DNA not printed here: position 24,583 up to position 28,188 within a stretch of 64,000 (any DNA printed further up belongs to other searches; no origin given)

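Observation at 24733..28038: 1101-aa stand-alone protein: Mrr-like nuclease head on a long helical-repeat body with no NTPase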

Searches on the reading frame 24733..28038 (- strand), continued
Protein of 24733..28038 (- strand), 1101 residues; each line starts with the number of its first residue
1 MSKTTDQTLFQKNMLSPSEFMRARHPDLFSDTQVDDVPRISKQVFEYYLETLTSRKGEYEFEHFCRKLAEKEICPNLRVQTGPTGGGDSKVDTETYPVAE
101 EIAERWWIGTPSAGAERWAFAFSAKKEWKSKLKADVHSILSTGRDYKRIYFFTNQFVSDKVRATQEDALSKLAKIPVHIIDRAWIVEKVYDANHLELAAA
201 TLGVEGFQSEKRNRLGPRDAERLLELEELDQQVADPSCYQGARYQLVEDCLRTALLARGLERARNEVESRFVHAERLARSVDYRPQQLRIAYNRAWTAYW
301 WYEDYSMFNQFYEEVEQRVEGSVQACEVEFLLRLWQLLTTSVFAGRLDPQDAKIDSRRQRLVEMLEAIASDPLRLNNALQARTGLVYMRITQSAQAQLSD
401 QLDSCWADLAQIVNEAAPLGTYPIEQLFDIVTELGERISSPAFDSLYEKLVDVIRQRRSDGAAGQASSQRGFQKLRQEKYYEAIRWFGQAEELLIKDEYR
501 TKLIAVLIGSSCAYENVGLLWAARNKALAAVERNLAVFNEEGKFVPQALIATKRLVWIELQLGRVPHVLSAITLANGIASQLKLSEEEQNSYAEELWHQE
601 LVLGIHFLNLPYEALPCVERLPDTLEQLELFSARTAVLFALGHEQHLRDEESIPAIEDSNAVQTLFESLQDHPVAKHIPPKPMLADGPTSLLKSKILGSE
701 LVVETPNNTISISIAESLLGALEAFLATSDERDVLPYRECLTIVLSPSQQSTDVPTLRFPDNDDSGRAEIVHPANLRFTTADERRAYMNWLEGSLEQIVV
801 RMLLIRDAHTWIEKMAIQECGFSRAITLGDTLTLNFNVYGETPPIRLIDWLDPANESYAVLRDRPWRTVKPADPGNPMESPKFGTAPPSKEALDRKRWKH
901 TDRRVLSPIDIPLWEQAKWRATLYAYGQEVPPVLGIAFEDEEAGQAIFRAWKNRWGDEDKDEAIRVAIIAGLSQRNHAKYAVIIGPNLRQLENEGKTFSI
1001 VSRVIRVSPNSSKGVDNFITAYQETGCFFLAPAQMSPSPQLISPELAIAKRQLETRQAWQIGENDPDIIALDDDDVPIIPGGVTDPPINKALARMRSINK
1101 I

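Call 84: list_cluster_members(proteins=[P0167, P0001, P0014, P0033, P0039, P0086, P0090, P0100, P0017, P0088])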
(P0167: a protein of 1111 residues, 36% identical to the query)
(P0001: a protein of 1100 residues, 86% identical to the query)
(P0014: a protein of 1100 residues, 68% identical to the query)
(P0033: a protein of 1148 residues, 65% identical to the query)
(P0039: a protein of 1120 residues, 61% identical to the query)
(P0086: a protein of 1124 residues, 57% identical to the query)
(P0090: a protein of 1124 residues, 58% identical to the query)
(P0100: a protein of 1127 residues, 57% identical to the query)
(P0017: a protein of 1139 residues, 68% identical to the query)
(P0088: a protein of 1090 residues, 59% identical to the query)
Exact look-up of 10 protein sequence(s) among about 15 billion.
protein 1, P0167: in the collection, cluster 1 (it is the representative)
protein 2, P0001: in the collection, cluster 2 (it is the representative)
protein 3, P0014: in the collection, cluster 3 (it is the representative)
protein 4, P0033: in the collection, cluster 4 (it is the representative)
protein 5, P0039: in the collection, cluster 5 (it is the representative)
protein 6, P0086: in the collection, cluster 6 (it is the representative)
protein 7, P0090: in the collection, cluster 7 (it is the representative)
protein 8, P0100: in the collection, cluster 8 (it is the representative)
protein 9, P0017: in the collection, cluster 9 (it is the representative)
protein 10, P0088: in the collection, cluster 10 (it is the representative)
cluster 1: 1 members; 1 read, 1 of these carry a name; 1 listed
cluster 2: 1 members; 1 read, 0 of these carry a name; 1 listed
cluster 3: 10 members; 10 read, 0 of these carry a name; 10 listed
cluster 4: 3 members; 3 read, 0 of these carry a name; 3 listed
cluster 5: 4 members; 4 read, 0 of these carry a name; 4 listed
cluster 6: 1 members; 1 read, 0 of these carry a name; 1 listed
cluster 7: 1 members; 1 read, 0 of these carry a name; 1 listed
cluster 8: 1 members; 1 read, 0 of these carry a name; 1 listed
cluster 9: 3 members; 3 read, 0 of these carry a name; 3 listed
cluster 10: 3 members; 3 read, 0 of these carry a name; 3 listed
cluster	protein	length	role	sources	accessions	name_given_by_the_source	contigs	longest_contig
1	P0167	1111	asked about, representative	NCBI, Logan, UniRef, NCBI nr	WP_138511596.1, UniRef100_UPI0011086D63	ATP-binding protein [Maricaulis alexandrii] | hypothetical protein n=1 Tax=Maricaulis alexandrii TaxID=2570354 RepID=UPI0011086D63 | hypothetical protein [Maricaulis alexandrii]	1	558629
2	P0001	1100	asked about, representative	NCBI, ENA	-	-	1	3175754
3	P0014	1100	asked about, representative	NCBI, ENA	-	-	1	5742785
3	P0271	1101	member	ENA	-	-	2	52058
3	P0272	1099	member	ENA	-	-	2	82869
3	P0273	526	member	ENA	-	-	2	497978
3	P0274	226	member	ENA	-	-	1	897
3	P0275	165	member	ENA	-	-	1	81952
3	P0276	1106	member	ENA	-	-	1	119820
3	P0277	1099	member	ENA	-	-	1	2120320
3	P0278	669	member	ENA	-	-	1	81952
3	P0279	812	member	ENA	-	-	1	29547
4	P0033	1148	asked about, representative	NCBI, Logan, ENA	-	-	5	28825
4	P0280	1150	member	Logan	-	-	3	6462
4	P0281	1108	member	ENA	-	-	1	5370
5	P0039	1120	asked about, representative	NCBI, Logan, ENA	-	-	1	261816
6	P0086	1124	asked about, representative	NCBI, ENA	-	-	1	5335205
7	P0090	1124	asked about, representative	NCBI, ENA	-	-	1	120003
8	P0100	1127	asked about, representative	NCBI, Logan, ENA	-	-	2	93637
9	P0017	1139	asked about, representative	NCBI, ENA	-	-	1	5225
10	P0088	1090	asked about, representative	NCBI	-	-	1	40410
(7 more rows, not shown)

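Call 85: search_protein_families(library=ncbifam, alignment_id=A4, max_evalue=1)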
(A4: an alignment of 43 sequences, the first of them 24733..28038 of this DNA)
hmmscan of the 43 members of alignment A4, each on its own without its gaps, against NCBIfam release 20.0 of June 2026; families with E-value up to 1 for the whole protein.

A. member 1, window:24733-28038:- (1101 aa): 0 families

B. families by the number of members that match (of 43 scanned): 8 families
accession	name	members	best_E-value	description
NF047388.1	SA1320_fam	1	0.038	SA1320 family protein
TIGR03789.1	pdsO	1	0.059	sortase-associated OmpA-like protein PdsO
TIGR04433.1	UrcA_uranyl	1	0.069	UrcA family protein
TIGR01639.1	P_fal_TIGR01639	1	0.095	Plasmodium falciparum uncharacterized domain TIGR01639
TIGR00996.1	Mtu_fam_mce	1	0.099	MCE family protein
NF003420.0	PRK04841.1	1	0.11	HTH-type transcriptional regulator MalT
NF010541.0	PRK13931.1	1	0.15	5'/3'-nucleotidase SurE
TIGR03027.2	pepcterm_export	1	0.16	XrtA/PEP-CTERM system exopolysaccharide export protein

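Call 86: search_dna_similar(query=window:24736-28038:-, collection=plasmids, mode=protein, max_rows=25)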
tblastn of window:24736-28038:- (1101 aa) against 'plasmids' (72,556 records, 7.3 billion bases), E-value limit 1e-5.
Records with a match: 15; places in all: 15; records where one place covers at least 80% of the query: 12.
Best place of each record, by identity: <60% 15.
By first word of the organism name: Agrobacterium 3; Pseudosulfitobacter 2; Nostoc 1; Polymorphobacter 1; Burkholderia 1; Sphingobium 1; Cupriavidus 1; Cohnella 1; Pantoea 1; Bradyrhizobium 1; and 2 more.
By predicted mobility (MOB-suite, as given by PLSDB): conjugative 7; mobilizable 4; non-mobilizable 4.
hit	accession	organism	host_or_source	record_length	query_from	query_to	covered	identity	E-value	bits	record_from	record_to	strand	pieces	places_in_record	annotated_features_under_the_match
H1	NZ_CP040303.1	Nostoc sp. TCL26-01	Leiosporoceros dussii,pure culture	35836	17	1098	98%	39.6%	0e+0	715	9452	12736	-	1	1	hypothetical protein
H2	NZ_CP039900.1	Agrobacterium tumefaciens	-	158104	17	1100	98%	38.5%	0e+0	698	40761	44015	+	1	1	hypothetical protein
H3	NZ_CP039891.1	Agrobacterium tumefaciens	-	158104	17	1100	98%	38.5%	0e+0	698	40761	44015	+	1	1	hypothetical protein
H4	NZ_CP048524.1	Agrobacterium tumefaciens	walnut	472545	14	1098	99%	38.4%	0e+0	672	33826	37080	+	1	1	hypothetical protein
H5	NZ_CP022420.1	Pseudosulfitobacter pseudonitzschiae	Skeletonema marinoi strain RO5AC,Cell ...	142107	12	1087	98%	32.6%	6e-160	533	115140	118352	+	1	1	hypothetical protein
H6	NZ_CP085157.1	Pseudosulfitobacter sp. DSM 107133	cell culture,Seawater from the North ...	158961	12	1087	98%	32.4%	4e-159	531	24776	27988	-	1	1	hypothetical protein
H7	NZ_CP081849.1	Polymorphobacter megasporae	Megaspora,lichen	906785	17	1019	91%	33.7%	1e-142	483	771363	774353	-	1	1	hypothetical protein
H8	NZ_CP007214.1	Burkholderia plantarii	-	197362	11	1064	96%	30.9%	9e-140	474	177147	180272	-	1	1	hypothetical protein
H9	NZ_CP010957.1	Sphingobium sp. YBL2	cell culture,soil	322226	17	1033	92%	31.9%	3e-143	484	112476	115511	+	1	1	hypothetical protein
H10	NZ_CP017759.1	Cupriavidus necator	whole organism,soil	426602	11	1062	96%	30.6%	6e-146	493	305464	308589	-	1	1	hypothetical protein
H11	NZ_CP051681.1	Cohnella herbarum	cell culture,Fermented liquor based on ...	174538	12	1064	96%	29.0%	1e-141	480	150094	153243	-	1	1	hypothetical protein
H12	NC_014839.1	Pantoea sp. At-9b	-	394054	148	1098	85%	25.2%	3e-58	254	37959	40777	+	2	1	hypothetical protein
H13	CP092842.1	Bradyrhizobium sp. 62B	Arachis hypogaea L.,cell ...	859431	26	465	40%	42.4%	3e-47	355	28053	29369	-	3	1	hypothetical protein (x2)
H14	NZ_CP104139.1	Rhizobium sp. WSM1274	Vicia sp.,cell culture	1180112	956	1098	13%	36.2%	1e-7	64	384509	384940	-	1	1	record has no annotation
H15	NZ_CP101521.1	Ensifer adhaerens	cell cuture,rhizosphere soil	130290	932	1064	12%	33.8%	4e-14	85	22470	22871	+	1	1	none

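Call 87: search_dna_similar(query=window:24736-28038:-, collection=phages, mode=protein, max_rows=15)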
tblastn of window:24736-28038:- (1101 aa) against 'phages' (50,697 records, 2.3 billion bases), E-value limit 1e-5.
Records with a match: 1; places in all: 1; records where one place covers at least 80% of the query: 1.
Best place of each record, by identity: <60% 1.
By first word of the organism name: Bacteriophage 1.
By host as written in the record: - 1.
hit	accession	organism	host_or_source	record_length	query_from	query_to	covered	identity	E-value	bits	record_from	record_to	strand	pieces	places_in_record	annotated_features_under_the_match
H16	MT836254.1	Bacteriophage sp.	human fecal samples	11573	20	1064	95%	26.2%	1e-82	302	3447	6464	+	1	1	record has no annotation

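Call 88: get_annotated_region(hit=H2, flank=9000)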
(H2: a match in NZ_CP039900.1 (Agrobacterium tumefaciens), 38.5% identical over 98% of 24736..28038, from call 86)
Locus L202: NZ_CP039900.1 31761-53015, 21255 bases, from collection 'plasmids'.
description: Agrobacterium tumefaciens strain CFBP5877 plasmid pAtCFBP5877b, complete sequence
organism: Agrobacterium tumefaciens (NCBI taxid 358)
taxonomy: Bacteria; Pseudomonadota; Alphaproteobacteria; Hyphomicrobiales; Rhizobiaceae; Agrobacterium; Agrobacterium tumefaciens
host: -; source: -; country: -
typing (MOB-suite, as given by PLSDB): conjugative; replicon rep_cluster_593; relaxase MOBQ; mating-pair formation MPF_T
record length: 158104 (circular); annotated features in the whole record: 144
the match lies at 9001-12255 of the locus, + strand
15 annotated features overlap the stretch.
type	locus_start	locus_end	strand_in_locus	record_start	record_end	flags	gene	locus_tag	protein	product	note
CDS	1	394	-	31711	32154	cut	-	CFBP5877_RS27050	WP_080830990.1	EamA family transporter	-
CDS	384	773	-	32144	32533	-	crcB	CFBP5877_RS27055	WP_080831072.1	fluoride efflux transporter CrcB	-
CDS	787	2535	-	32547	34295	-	-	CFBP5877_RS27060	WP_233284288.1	voltage-gated chloride channel family protein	-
CDS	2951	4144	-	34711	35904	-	nhaA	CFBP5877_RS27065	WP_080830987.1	Na+/H+ antiporter NhaA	GO:1902600 - proton transmembrane transport [Evidence IEA]; GO:0006814 - sodium ion transport [Evidence IEA]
CDS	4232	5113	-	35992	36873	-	-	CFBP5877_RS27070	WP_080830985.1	TniQ family protein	-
CDS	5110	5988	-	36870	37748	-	-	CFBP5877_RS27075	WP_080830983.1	TniB family NTP-binding protein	-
CDS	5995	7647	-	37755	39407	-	-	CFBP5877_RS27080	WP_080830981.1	Mu transposase C-terminal domain-containing protein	-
CDS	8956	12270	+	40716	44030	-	-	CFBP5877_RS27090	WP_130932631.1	hypothetical protein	-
CDS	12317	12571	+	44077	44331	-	-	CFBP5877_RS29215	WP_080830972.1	hypothetical protein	-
CDS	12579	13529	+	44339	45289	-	-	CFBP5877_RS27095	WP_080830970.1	hypothetical protein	-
CDS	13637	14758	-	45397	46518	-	-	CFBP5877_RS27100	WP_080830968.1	DUF3800 domain-containing protein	-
CDS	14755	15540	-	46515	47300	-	-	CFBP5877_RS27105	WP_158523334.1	protein phosphatase 2C domain-containing protein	-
CDS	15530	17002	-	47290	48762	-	-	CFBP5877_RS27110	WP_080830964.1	hypothetical protein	-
CDS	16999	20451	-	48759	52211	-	-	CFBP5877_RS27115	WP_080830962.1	serine/threonine-protein kinase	-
CDS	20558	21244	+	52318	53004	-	-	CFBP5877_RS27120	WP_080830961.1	hypothetical protein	-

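Call 89: get_annotated_region(hit=H1, flank=9000)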
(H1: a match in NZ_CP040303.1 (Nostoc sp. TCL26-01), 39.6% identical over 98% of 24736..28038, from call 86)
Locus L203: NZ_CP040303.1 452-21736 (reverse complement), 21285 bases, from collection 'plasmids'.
description: Nostoc sp. TCL26-01 plasmid pTCL26-01_F, complete sequence
organism: Nostoc sp. TCL26-01 (NCBI taxid 2576904)
taxonomy: Bacteria; Cyanobacteriota; Cyanophyceae; Nostocales; Nostocaceae; Nostoc; Nostoc sp. TCL26-01
host: -; source: Leiosporoceros dussii,pure culture; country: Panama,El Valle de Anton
typing (MOB-suite, as given by PLSDB): mobilizable; replicon rep_cluster_1665; relaxase MOBP
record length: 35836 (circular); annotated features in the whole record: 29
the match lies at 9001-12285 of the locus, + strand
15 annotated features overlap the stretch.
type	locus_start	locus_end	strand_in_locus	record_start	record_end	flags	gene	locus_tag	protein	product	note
CDS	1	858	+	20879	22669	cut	-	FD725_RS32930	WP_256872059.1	relaxase/mobilization nuclease domain-containing protein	-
CDS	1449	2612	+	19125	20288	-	-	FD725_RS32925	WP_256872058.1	hypothetical protein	-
CDS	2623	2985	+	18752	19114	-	-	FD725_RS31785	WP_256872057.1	hypothetical protein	-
CDS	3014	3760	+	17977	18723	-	-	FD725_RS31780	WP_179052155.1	hypothetical protein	-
CDS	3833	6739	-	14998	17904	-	-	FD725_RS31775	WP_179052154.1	AAA domain-containing protein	-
CDS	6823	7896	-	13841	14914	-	-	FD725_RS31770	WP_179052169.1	ParB/RepB/Spo0J family partition protein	GO:0007059 - chromosome segregation [Evidence IEA]; GO:0000910 - cytokinesis [Evidence IEA]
CDS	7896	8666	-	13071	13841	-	-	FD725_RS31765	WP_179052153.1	AAA family ATPase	GO:0007059 - chromosome segregation [Evidence IEA]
CDS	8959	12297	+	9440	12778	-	-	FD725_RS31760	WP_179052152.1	hypothetical protein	-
CDS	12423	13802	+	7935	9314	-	-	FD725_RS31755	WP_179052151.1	hypothetical protein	-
CDS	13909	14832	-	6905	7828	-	-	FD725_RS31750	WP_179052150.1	nucleotidyl transferase AbiEii/AbiGii toxin family protein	-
CDS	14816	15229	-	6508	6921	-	-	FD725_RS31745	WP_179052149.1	DUF6088 family protein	-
CDS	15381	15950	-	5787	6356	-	-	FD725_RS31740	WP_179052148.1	site-specific integrase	GO:0015074 - DNA integration [Evidence IEA]; GO:0006310 - DNA recombination [Evidence IEA]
CDS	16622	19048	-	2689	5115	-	-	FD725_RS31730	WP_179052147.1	NACHT domain-containing protein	-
CDS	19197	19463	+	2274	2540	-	-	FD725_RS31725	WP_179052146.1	hypothetical protein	-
CDS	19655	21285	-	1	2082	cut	-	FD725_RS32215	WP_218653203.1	hypothetical protein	-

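Call 90: get_annotated_region(hit=H11, flank=9000)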
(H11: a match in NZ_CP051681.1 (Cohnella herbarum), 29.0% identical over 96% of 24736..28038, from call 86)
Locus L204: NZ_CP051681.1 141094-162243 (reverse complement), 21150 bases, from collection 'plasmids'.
description: Cohnella herbarum strain MFER-1 plasmid unnamed1
organism: Cohnella herbarum (NCBI taxid 2728023)
taxonomy: Bacteria; Bacillota; Bacilli; Bacillales; Paenibacillaceae; Cohnella; Cohnella herbarum
host: -; source: cell culture,Fermented liquor based on wild grass; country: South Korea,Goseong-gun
typing (MOB-suite, as given by PLSDB): non-mobilizable
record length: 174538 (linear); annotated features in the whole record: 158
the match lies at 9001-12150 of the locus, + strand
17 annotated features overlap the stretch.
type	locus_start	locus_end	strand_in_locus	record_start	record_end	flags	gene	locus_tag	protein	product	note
CDS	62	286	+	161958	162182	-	-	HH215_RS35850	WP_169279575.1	hypothetical protein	-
CDS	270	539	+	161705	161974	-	-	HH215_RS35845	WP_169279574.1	type II toxin-antitoxin system RelE/ParE family toxin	GO:0030541 - plasmid partitioning [Evidence IEA]; GO:0051290 - protein heterotetramerization [Evidence IEA]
CDS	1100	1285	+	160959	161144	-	-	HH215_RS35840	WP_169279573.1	hypothetical protein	-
CDS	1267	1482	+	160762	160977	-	-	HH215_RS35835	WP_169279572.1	type II toxin-antitoxin system RelE/ParE family toxin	GO:0030541 - plasmid partitioning [Evidence IEA]; GO:0051290 - protein heterotetramerization [Evidence IEA]; GO:0009432 ...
CDS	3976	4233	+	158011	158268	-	-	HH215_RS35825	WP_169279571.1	hypothetical protein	-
CDS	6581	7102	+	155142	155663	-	-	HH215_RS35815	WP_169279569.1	2'-5' RNA ligase family protein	-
CDS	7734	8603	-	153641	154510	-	-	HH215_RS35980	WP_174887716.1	hypothetical protein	-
CDS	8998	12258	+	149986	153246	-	-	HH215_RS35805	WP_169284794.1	hypothetical protein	-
CDS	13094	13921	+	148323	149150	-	-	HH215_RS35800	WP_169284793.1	AAA family ATPase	GO:0007059 - chromosome segregation [Evidence IEA]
CDS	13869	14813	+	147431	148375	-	-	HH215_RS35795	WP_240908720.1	ParB/RepB/Spo0J family partition protein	-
CDS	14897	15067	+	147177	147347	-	-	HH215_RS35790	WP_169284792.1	hypothetical protein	-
CDS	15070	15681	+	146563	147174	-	-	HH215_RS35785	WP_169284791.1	hypothetical protein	-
CDS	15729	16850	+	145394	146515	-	-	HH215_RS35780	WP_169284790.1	SAF domain-containing protein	-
CDS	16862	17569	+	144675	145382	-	-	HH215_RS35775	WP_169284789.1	hypothetical protein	-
CDS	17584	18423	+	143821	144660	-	-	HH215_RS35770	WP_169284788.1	hypothetical protein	-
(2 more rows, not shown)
